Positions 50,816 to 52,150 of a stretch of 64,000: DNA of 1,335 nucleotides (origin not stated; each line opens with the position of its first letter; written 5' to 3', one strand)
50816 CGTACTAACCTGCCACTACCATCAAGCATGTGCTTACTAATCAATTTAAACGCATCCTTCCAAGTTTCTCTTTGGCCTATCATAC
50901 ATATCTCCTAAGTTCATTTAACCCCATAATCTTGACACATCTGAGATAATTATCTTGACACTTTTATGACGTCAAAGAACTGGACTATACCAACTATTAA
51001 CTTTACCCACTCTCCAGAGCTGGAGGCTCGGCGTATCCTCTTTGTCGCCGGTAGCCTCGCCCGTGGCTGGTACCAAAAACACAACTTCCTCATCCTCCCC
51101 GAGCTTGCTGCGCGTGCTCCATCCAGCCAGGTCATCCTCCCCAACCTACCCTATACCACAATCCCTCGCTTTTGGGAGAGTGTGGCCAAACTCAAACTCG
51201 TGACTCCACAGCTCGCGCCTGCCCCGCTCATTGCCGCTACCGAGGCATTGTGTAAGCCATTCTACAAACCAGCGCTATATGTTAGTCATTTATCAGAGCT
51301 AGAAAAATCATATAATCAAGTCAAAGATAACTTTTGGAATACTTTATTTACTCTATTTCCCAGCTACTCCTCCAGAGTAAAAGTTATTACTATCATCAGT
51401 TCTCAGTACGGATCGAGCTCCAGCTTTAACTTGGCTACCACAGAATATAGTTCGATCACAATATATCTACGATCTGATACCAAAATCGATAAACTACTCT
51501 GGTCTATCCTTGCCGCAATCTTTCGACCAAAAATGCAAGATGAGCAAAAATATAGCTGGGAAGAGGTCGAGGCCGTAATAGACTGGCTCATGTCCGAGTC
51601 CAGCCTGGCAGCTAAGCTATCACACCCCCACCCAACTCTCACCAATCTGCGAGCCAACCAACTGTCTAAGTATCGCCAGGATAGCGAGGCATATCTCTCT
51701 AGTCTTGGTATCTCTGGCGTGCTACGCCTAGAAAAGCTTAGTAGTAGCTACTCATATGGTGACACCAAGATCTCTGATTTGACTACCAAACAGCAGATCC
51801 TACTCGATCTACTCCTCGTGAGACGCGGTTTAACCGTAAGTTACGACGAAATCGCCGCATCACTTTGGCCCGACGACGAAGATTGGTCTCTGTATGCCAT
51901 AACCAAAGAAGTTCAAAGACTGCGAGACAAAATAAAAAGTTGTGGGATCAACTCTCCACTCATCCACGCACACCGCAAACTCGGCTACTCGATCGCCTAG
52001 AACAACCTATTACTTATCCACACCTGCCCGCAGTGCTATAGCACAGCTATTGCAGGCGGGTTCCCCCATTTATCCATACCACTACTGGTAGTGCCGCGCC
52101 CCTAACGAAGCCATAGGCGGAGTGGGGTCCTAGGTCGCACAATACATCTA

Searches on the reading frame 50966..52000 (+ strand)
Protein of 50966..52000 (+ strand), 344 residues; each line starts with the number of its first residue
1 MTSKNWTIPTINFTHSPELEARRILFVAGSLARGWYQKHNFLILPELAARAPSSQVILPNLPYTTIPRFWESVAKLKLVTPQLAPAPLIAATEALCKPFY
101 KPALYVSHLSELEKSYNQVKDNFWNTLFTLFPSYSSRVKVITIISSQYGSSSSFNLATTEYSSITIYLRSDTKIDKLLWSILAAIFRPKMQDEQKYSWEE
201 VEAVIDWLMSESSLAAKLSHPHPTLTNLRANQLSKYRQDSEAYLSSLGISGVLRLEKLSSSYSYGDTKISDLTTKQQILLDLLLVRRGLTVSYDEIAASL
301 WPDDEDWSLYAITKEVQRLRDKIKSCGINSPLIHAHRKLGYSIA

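Call 8: search_protein_families(library=pfam, proteins=[window:50966-52000:+], max_evalue=0.1)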
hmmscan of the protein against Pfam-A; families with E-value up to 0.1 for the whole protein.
window:50966-52000:+ (344 aa): 2 families
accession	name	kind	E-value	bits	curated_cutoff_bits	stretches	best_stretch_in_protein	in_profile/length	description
PF00486.34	Trans_reg_C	-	1.2e-10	41.8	26.2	1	271-342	5-76/77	Transcriptional regulatory protein, C terminal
PF23339.1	PTHB1_CtH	-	0.00025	21.6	27.9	1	180-228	7-57/77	PTHB1 C-terminal helix bundle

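Call 16: find_homologous_proteins(query=window:50966-52000:+)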
Query window:50966-52000:+ (344 aa): 24 proteins with E <= 0.001 among 6982 candidates.
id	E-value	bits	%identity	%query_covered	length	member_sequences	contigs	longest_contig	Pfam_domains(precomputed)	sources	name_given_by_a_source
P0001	2.1e-223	759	100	100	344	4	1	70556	PF00486.35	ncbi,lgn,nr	ncbi:winged helix-turn-helix domain-containing protein [Candidatus Woesebacteria bacterium]|nr:winge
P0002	4.1e-199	679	89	100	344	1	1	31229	PF00486.35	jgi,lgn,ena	-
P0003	1.2e-193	661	87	100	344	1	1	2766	PF00486.35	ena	-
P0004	3.4e-189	646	85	100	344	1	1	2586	PF00486.35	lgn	-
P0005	3.3e-184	630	82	100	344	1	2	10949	PF00486.35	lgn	-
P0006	1.3e-182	625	81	100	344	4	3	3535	PF00486.35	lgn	-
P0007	4.0e-147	508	66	100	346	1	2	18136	PF00486.35,PF23339.2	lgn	-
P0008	1.9e-144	499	66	98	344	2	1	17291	PF00486.35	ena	-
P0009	2.2e-144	499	65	98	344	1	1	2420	PF00486.35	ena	-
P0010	1.4e-125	437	89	66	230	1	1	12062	PF00486.35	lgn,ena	-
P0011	7.6e-122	425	56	100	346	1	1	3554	PF00486.35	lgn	-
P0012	2.4e-116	407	53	100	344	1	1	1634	PF00486.35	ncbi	-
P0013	3.3e-116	406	55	97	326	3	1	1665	PF00486.35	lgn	-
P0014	1.6e-114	401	54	97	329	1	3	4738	PF00486.35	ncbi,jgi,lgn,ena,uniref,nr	ncbi:hypothetical protein COT87_02805 [Candidatus Collierbacteria bacterium CG10_big_fil_rev_8_21_14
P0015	3.4e-114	400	53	100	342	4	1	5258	PF00486.35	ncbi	-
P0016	1.6e-110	388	51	100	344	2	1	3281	PF00486.35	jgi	jgi:hypothetical protein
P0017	2.2e-98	348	47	100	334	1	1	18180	PF00486.35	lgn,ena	-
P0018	3.9e-81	291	46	99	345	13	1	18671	PF00486.35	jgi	-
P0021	3.8e-37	147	32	95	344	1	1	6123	PF00486.35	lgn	-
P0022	9.8e-37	145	30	95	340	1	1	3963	PF00486.35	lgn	-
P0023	1.3e-34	138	29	95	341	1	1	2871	PF00486.35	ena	-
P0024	6.3e-26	110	29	82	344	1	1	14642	-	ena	-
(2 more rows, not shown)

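Call 17: find_encoding_contigs(protein=P0002, flank=6000, max_places=3)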
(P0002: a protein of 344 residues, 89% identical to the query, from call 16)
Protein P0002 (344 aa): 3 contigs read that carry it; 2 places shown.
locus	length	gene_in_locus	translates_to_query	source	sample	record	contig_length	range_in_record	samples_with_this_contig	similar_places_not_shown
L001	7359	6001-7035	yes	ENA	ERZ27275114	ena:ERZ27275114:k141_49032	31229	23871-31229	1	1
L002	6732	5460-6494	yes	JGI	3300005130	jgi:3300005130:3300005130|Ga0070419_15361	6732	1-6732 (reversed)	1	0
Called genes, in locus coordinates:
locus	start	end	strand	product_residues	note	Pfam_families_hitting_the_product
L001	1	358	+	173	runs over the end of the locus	PF00466:Ribosomal_L10, PF27436:RL10_C (faint)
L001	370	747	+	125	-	PF16320:Ribosomal_L12_N, PF00542:Ribosomal_L12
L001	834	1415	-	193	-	-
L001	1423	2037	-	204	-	-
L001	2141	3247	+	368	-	PF00486:Trans_reg_C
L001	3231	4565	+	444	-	-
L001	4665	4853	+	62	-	-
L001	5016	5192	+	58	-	-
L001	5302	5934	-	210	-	-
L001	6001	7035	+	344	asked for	PF00486:Trans_reg_C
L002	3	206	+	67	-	?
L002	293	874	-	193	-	-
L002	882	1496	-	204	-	-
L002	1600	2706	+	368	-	PF00486:Trans_reg_C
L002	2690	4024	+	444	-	-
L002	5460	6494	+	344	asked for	PF00486:Trans_reg_C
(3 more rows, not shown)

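Call 18: find_encoding_contigs(protein=P0007, flank=6000, max_places=3)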
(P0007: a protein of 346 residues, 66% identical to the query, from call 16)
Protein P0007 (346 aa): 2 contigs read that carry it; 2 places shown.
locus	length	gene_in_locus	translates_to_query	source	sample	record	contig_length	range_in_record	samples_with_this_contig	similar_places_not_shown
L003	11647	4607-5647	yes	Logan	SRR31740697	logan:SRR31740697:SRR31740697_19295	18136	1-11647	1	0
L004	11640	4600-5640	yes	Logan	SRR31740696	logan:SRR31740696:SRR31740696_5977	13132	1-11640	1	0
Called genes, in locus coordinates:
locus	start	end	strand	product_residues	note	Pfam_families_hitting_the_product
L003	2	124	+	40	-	?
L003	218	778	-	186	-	-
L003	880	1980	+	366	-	PF00486:Trans_reg_C (weak)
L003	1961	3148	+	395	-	-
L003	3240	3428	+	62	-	-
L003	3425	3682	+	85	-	-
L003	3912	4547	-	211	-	-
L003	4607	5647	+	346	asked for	PF23339:PTHB1_CtH (weak), PF00486:Trans_reg_C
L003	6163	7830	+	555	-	-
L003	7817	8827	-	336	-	PF01207:Dus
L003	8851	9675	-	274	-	PF03808:Glyco_tran_WecG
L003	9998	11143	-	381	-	PF13439:Glyco_transf_4, PF13579:Glyco_trans_4_4, PF20706:GT4-conflict, PF00534:Glycos_transf_1, PF13692:Glyco_trans_1_4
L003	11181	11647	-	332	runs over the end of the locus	PF00022:Actin (faint), PF06723:MreB_Mbl, PF00012:HSP70, PF14450:FtsA (weak)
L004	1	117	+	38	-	?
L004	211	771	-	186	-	-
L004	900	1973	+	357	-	PF00486:Trans_reg_C (weak)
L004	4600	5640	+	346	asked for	PF23339:PTHB1_CtH (weak), PF00486:Trans_reg_C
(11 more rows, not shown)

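Call 19: find_encoding_contigs(protein=P0008, flank=6000, max_places=3)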
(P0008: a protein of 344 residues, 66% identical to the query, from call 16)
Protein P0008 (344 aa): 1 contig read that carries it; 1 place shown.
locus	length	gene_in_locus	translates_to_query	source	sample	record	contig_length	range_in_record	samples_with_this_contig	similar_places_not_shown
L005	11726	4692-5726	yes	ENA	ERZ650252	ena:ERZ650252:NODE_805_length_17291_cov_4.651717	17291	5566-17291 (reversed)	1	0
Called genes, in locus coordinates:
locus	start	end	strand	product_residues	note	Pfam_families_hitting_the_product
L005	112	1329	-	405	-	-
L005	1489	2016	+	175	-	PF00466:Ribosomal_L10, PF27436:RL10_C (weak)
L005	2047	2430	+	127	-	PF16320:Ribosomal_L12_N, PF00542:Ribosomal_L12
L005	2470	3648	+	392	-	-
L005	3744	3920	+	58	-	-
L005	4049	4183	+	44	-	-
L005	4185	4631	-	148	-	-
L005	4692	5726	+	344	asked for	PF00486:Trans_reg_C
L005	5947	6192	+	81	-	PF12728:HTH_17, PF00376:MerR, PF13411:MerR_1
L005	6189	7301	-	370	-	PF01207:Dus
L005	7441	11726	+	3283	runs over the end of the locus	?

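Call 20: find_encoding_contigs(protein=P0017, flank=6000, max_places=2)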
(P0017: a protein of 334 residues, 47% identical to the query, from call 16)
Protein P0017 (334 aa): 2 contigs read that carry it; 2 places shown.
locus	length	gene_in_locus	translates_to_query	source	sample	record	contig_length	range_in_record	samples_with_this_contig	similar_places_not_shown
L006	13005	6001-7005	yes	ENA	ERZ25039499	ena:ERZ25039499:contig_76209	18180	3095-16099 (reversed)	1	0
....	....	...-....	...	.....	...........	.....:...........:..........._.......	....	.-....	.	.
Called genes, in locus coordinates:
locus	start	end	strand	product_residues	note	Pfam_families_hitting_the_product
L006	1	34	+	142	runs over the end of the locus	PF03946:Ribosomal_L11_N, PF00298:Ribosomal_L11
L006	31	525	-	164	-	-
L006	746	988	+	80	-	-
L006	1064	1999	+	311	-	PF00687:Ribosomal_L1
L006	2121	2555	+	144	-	-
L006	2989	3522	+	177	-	PF00466:Ribosomal_L10, PF27436:RL10_C (weak)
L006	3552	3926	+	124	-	PF16320:Ribosomal_L12_N, PF00542:Ribosomal_L12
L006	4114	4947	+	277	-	PF13581:HATPase_c_2 (weak), PF02518:HATPase_c (weak)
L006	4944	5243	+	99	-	PF14213:DUF4325 (weak)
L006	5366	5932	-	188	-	-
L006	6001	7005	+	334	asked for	PF00486:Trans_reg_C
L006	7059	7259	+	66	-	-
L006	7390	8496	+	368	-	-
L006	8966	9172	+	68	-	PF12728:HTH_17, PF00376:MerR, PF13411:MerR_1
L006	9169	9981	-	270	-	PF00990:GGDEF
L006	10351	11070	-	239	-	PF01207:Dus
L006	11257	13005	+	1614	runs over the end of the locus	?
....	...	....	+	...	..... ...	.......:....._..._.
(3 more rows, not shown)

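Call 21: find_encoding_contigs(protein=P0018, flank=6000, max_places=2)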
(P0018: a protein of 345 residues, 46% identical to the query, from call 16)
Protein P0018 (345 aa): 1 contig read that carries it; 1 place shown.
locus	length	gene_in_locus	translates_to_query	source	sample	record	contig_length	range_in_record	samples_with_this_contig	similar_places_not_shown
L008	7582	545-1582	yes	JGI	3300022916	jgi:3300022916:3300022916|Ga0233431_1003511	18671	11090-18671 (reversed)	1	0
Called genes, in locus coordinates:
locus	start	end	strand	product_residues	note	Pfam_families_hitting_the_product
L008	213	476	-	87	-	-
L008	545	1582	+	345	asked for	PF00486:Trans_reg_C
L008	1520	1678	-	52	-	-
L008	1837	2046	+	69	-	PF00376:MerR, PF12728:HTH_17, PF13411:MerR_1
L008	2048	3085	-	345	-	PF01207:Dus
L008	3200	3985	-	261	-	PF03808:Glyco_tran_WecG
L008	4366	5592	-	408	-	PF13579:Glyco_trans_4_4 (faint), PF13439:Glyco_transf_4, PF20706:GT4-conflict, PF00534:Glycos_transf_1, PF13692:Glyco_trans_1_4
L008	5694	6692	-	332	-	PF06723:MreB_Mbl, PF00022:Actin (faint), PF00012:HSP70, PF06277:EutA (weak), PF14450:FtsA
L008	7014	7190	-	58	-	-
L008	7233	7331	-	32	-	-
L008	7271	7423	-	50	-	-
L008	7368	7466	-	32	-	-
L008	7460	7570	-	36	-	-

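Call 22: find_encoding_contigs(protein=P0005, flank=6000, max_places=2)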
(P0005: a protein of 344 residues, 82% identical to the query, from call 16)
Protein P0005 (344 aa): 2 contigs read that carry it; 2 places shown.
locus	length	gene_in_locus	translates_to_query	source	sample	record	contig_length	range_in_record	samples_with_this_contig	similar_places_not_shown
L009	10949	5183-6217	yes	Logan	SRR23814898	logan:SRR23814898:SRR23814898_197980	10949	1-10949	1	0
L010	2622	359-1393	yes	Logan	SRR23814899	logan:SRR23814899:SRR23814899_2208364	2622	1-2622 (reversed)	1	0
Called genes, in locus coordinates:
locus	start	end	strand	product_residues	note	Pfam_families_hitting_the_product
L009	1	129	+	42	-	?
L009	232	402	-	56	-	-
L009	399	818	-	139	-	-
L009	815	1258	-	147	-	-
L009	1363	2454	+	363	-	PF00486:Trans_reg_C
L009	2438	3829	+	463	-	-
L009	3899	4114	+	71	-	-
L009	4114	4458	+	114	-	-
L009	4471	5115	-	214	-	-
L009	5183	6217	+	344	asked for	PF00486:Trans_reg_C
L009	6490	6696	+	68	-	PF12728:HTH_17, PF00376:MerR, PF13411:MerR_1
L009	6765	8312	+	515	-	-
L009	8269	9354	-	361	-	PF01207:Dus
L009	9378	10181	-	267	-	PF03808:Glyco_tran_WecG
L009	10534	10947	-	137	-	?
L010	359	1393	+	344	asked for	PF00486:Trans_reg_C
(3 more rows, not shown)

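Call 23: find_encoding_contigs(protein=P0015, flank=6000, max_places=2)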
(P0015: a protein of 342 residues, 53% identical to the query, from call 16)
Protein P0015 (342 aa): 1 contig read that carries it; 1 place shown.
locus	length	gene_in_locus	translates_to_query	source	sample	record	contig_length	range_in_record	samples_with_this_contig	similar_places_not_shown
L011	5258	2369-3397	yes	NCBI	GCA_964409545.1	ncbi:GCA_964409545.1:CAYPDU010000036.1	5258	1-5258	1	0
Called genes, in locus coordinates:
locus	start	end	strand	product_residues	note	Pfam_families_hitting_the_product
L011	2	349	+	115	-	?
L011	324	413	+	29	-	-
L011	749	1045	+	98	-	-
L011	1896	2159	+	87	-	PF00542:Ribosomal_L12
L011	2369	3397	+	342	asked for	PF00486:Trans_reg_C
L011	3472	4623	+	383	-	-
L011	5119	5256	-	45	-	?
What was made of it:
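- On Two-component response regulators of the OmpR/PhoB class: The one exception is an unrelated HATPase_c_2 gene in L006 (calls 17-23).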

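Call 30: find_related_loci(query=A5, collection=genome_contigs, flank=4000)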
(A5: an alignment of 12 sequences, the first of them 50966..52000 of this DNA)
Query A5 (344 aa) in genome_contigs; peptide patterns used: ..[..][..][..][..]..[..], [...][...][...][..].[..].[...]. (x = any residue, [..] = any of these).
131 stretches matched a pattern; 3 encode a relative of the query (tblastn E <= 1e-3); 3 distinct loci.
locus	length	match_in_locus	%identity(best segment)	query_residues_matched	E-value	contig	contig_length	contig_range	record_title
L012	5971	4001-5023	66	1-343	3e-154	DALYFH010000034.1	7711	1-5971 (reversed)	MAG TPA_asm: Candidatus Woesebacteria bacterium isolate CTOTU14276 NODE_2484_length_7711_cov_3.970742, whole genome shot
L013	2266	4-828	46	69-343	5e-74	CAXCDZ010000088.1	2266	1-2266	MAG TPA_asm: uncultured bacterium isolate SRR3724533_concoct_107 genome assembly, contig: ERZ4200974.23937, whole genome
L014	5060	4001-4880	60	123-344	8e-48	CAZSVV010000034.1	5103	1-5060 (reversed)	MAG TPA_asm: uncultured Pseudomonadales bacterium isolate SRP219642_co6_386 genome assembly, contig: NODE_17124_length_5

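Call 31: find_related_loci(query=A5, collection=metagenome_contigs, flank=3000)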
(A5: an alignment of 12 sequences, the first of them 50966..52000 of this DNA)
Query A5 (344 aa) in metagenome_contigs; peptide patterns used: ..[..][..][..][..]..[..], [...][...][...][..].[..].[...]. (x = any residue, [..] = any of these).
216 stretches matched a pattern; 6 encode a relative of the query (tblastn E <= 1e-3); 6 distinct loci.
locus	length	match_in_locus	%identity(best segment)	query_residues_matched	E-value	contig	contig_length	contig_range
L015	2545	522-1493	54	9-343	6e-127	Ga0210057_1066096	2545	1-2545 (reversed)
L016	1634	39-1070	53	1-344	5e-130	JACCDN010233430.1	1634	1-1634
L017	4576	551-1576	46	2-343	1e-89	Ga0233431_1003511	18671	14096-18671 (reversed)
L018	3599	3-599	64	146-344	9e-86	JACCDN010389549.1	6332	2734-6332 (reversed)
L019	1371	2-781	45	85-344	3e-85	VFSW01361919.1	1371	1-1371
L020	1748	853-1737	40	2-296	9e-72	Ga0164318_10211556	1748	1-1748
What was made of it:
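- Tried and rejected: The genome and metagenome scans returned only 9 loci (calls 30, 31).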

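Call 33: find_encoding_contigs(protein=P0024, flank=5000, max_places=2)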
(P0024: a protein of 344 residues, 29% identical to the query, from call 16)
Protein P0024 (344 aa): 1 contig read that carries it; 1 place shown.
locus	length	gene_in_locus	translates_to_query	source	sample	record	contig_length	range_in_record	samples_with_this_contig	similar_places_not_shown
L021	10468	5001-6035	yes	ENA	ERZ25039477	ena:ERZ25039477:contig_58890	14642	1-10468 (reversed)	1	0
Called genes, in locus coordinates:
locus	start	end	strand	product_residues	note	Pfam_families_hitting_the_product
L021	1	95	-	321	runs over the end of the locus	PF00106:adh_short (weak), PF01073:3Beta_HSD, PF01370:Epimerase, PF02719:Polysacc_synt_2 (weak), PF04321:RmlD_sub_bind, PF07993:NAD_binding_4, PF16363:GDP_Man_Dehyd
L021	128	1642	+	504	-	PF13231:PMT_2 (weak)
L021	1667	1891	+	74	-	-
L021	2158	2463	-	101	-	-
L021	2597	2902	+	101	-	PF00953:Glycos_transf_4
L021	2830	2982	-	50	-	-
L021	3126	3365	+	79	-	PF01040:UbiA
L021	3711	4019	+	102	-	-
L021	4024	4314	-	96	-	-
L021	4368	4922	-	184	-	-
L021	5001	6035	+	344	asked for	-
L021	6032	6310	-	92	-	-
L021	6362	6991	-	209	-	PF08308:PEGA, PF08239:SH3_3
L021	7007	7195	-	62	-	-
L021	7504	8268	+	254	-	-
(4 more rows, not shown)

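Call 34: find_encoding_contigs(protein=P0021, flank=5000, max_places=2)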
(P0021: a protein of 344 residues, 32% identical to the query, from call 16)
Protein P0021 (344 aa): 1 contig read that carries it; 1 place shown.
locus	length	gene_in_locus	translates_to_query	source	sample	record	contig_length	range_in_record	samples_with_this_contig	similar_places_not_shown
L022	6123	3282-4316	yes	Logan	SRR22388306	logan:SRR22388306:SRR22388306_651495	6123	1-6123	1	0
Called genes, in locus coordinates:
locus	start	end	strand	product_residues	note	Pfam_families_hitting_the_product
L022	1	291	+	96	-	?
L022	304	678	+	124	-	-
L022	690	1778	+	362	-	PF00953:Glycos_transf_4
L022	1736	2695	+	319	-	PF01040:UbiA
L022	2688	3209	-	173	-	-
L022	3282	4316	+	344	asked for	PF00486:Trans_reg_C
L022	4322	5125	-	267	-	-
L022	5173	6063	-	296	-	PF08308:PEGA (weak), PF08239:SH3_3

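Call 48: predict_structure(alignment_id=A6)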
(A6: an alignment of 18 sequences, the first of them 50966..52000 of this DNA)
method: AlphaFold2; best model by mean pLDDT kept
length: 344 residues; sequences in the alignment: 18
mean_pLDDT: 86.9   pTM: 0.79
mean pLDDT of the five models: 86.9, 86.2, 86.1, 85.7, 84.6
residues with pLDDT >= 90: 194; 70-90: 122; 50-70: 18; < 50: 10
segments of 3 or more residues with pLDDT < 50: 1-3, 223-229
pLDDT, mean of each block of 10 residues (from residue 1): 70 97 96 80 87 86 94 93 96 96 96 94 91 93 96 93 96 91 94 83 83 69 46 76 84 74 85 93 87 92 81 93 85 81 85
secondary structure, 60 per line:
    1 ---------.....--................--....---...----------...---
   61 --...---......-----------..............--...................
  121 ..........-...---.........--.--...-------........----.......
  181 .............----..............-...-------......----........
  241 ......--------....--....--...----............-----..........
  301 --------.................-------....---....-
elements in order: E10-14 H17-32 H35-38 E42-44 E55-57 H69-74 H86-99 H102-130 E138-146 E152-154 E162-169 H174-193 H198-211 H223-228 H233-246 E255-258 E261-264 E267-269 H274-285 H293-300 H309-325 E333-336 E340-343
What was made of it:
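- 50966..52000 (+): Module-3 regulator, 344 aa, conserved (65-89%) in relatives. Its ATG lies only 15 nt after the -10-like hexamer and there is no ribosome-binding site. The full-length model has pLDDT 86.9 (call 48).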

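Call 56: fold_search(model_id=the predicted structure, library=pdb)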
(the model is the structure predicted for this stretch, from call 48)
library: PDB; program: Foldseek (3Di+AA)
matches with E <= 10: 185; with E <= 0.001: 0
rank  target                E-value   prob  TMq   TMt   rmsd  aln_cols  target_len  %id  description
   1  5dcm_B                1.2e-03  1.00  0.22  0.69   3.5        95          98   25  Structure of a lantibiotic response regulator: C-terminal domain of the nisin resistance regulator NsrR (released 2016-07-06)
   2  7lza                  1.2e-03  1.00  0.23  0.35  16.8       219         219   16  Activated form of VanR from S. coelicolor (released 2021-07-14)
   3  3rjp                  1.2e-03  1.00  0.22  0.72   2.6        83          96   30  Crystal structure of the DNA binding domain of CovR from Streptococcus pyogenes (released 2012-04-25)
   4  6iju                  1.5e-03  1.00  0.23  0.74   6.2        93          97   20  The DNA binding domain of a response regulator ArlR from Staphylococcus aureus (released 2019-10-16)
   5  9dlu_MODEL_1_A        1.7e-03  1.00  0.22  0.68   2.1        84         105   20  Solution structure of Staphylococcus aureus response regulator ArlR DNA-binding domain (released 2025-09-17)
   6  6is4                  1.7e-03  1.00  0.23  0.72   4.4        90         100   21  Crystal Structure of Staphylococcus aureus response regulator ArlR DNA binding domain (released 2019-10-30)
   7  5dcm_A                1.7e-03  1.00  0.22  0.67   3.7        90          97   26  Structure of a lantibiotic response regulator: C-terminal domain of the nisin resistance regulator NsrR (released 2016-07-06)
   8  7lz9                  2.4e-03  1.00  0.23  0.38  14.7       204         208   17  Inactive form of VanR from S. coelicolor (released 2021-07-14)
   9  8hml_B                2.7e-03  1.00  0.22  0.71   3.3        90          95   21  Co-crystal structure of the C terminal DNA binding domain of Saccharopolyspora erythraea GlnR in complex with its cons (released 2023-06-07)
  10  2k4j_MODEL_1_A        2.9e-03  1.00  0.20  0.55   6.8       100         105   24  ArsR DNA Binding Domain (released 2008-12-30)
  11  9dvt_S                3.1e-03  1.00  0.23  0.33   8.6       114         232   23  Cryo-EM structure of RpaA bound to PkaiBC DNA and the CTD of the alpha subunit of RNAP from the cyanobacterium Synecho (released 2025-10-15)
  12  9dvt_R                3.2e-03  1.00  0.23  0.33  14.2       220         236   14  Cryo-EM structure of RpaA bound to PkaiBC DNA and the CTD of the alpha subunit of RNAP from the cyanobacterium Synecho (released 2025-10-15)
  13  1ys6_B                3.2e-03  1.00  0.22  0.33  18.4       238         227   11  Crystal structure of the response regulatory protein PrrA from Mycobacterium Tuberculosis (released 2006-02-07)
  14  7cx5                  3.4e-03  1.00  0.22  0.77   2.6        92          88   22  Crystal structure of the DNA-binding domain of Bacillus subtilis CssR (released 2021-04-21)
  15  2d1v                  3.4e-03  1.00  0.22  0.66   3.0        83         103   25  Crystal structure of DNA-binding domain of Bacillus subtilis YycF (released 2006-09-12)
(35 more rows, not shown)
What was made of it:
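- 50966..52000 (+): Its C-terminal domain matches OmpR/PhoB effector domains (call 56).
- On OmpR/PhoB winged-helix effector domain (Pfam Trans_reg_C, PF00486): In the AF2 model (pLDDT 86.9, call 48), residues ~255-343 align to NsrR, CovR, ArlR, GlnR and PhoB effector domains with TMt 0.66-0.77 and rmsd 2-3.5 A (call 56).
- Foldseek TM ~0.7, rmsd 2-3.5 A to NsrR, CovR, ArlR, GlnR and PhoB effector domains (call 56).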

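Call 58: search_protein_representatives(alignment_id=A6)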
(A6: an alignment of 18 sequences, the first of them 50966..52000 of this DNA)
Query: 18 sequences, 343 profile positions. Proteins with E-value up to 0.001 (for the whole library): 7261; up to 1e-10: 795; up to 1e-30: 416. The best 150 are listed.
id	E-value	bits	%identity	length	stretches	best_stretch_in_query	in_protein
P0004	1.1e-150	517.9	-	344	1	1-342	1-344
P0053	9.7e-116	403.0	-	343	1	8-343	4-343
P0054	3.1e-112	391.4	-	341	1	1-341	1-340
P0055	5.6e-111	387.3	-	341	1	1-341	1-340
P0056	8.3e-111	386.7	-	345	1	1-341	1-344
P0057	8.8e-102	357.1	-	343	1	7-342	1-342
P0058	1.2e-99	350.1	-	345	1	8-343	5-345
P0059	1.4e-97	343.2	-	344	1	1-342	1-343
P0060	3.9e-95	335.2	-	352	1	8-343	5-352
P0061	4.0e-95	335.2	-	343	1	1-342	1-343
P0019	8.4e-95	334.1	-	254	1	1-251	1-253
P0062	2.6e-94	332.5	-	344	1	8-342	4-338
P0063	9.0e-94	330.7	-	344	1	7-342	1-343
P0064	8.6e-93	327.5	-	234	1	110-341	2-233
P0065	1.3e-92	326.9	-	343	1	7-343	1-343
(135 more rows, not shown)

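Call 75: search_protein_families(library=pfam, proteins=[L001:834-1415:-, L001:1423-2037:-, L009:815-1258:-, L009:399-818:-, L005:4185-4631:-, L006:5366-5932:-, L008:213-476:-], max_evalue=0.05)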
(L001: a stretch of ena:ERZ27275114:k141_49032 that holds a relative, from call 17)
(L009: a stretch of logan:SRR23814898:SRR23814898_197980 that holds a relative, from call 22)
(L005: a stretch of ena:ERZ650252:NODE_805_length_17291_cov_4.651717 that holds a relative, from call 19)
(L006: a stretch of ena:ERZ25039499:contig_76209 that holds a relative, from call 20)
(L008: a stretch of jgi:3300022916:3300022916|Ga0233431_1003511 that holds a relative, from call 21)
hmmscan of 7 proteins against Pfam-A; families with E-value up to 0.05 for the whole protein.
L001:834-1415:- (193 aa): 0 families

L001:1423-2037:- (204 aa): 0 families

L009:815-1258:- (147 aa): 1 family
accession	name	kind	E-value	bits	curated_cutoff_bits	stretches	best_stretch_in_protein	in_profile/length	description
PF08862.16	DUF1829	-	0.01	16.8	22.2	1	74-110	29-65/87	Domain of unknown function DUF1829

L009:399-818:- (139 aa): 0 families

L005:4185-4631:- (148 aa): 0 families

L006:5366-5932:- (188 aa): 0 families

L008:213-476:- (87 aa): 0 families

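Call 76: search_protein_families(library=padloc, proteins=[window:50966-52000:+, L001:834-1415:-, L009:815-1258:-], max_evalue=0.05)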
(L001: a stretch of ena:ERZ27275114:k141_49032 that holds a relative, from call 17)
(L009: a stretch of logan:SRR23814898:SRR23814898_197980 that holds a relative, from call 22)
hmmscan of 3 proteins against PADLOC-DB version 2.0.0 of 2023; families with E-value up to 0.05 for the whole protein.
window:50966-52000:+ (344 aa): 1 family
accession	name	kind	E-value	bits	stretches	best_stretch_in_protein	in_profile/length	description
PDLC04108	PD-T7-3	-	0.0073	13.5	1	109-164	312-369/432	-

L001:834-1415:- (193 aa): 0 families

L009:815-1258:- (147 aa): 0 families
